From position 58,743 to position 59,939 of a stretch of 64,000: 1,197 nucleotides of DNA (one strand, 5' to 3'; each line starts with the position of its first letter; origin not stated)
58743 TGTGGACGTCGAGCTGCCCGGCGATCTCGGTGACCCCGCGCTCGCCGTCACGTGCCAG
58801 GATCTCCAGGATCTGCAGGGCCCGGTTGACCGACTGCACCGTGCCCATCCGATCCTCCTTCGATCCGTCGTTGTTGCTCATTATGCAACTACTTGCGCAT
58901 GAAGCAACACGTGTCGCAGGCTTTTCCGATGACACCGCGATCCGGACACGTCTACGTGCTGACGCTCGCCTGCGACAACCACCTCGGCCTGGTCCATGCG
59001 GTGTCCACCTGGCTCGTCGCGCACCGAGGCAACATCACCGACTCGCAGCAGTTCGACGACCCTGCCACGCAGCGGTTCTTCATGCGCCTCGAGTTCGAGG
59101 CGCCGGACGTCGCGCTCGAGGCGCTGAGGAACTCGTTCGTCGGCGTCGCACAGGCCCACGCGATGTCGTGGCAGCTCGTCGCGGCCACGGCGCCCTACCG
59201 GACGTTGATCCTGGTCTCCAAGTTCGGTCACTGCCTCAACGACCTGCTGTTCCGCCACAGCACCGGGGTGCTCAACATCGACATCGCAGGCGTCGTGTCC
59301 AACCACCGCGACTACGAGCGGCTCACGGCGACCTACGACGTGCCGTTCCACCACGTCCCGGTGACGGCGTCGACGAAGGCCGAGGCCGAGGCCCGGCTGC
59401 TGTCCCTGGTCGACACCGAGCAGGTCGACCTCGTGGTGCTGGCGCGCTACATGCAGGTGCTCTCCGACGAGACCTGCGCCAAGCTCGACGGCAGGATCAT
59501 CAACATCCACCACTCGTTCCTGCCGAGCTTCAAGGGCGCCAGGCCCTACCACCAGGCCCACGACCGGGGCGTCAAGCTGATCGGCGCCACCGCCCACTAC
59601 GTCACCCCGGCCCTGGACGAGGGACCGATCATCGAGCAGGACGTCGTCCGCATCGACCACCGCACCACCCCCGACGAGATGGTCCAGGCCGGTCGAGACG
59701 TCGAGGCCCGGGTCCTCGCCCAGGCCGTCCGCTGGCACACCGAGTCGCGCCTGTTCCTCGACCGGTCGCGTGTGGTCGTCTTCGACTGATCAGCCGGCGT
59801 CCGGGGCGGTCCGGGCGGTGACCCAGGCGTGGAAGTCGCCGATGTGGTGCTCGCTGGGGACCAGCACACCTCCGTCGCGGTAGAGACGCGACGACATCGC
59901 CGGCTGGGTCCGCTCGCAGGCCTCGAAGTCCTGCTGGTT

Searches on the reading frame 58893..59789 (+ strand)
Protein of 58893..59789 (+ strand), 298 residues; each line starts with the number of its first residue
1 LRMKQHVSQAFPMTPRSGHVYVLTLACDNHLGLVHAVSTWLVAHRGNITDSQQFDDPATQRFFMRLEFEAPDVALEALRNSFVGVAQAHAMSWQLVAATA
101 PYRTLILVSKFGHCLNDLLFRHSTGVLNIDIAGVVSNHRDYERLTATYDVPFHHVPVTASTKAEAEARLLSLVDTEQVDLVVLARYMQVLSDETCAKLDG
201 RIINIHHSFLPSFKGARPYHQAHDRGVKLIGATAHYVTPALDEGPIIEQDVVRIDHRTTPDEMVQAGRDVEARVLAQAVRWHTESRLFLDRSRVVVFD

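Call 3: search_protein_families(library=pfam, proteins=[window:58893-59789:+])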
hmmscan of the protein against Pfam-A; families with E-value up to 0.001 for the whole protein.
window:58893-59789:+ (298 aa): 1 family
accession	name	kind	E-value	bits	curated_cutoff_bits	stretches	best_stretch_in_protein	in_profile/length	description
PF00551.24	Formyl_trans_N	-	1.9e-38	132.4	26.1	1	103-279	2-181/181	Formyl transferase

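Call 4: search_protein_families(library=ncbifam, proteins=[window:58893-59789:+])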
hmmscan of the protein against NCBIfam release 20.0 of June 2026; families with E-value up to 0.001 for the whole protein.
window:58893-59789:+ (298 aa): 7 families
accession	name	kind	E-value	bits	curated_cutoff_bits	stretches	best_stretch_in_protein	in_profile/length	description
NF004684.0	PRK06027.1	subfamily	1.2e-120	402.5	223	1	19-297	5-285/286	formyltetrahydrofolate deformylase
TIGR00655.1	PurU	equivalog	2.1e-98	329.4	285.95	1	22-297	2-280/280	formyltetrahydrofolate deformylase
TIGR00639.1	PurN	equivalog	1.3e-30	106.4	150.1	1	105-286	4-188/192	phosphoribosylglycinamide formyltransferase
TIGR00460.1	fmt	equivalog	3.5e-16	59.2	201.5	1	153-280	56-182/315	methionyl-tRNA formyltransferase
NF005414.0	PRK06988.1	equivalog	2.5e-09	36.6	316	1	154-278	55-178/311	formyltransferase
NF005998.1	PRK08125.1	equivalog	5.5e-07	28.4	777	1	170-278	68-176/649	bifunctional UDP-4-amino-4-deoxy-L-arabinose formyltransferase/UDP-glucuronic acid oxidase ArnA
NF005755.0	PRK07579.1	equivalog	0.00088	19.2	238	0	199-257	84-142/245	dTDP-4-amino-4,6-dideoxyglucose formyltransferase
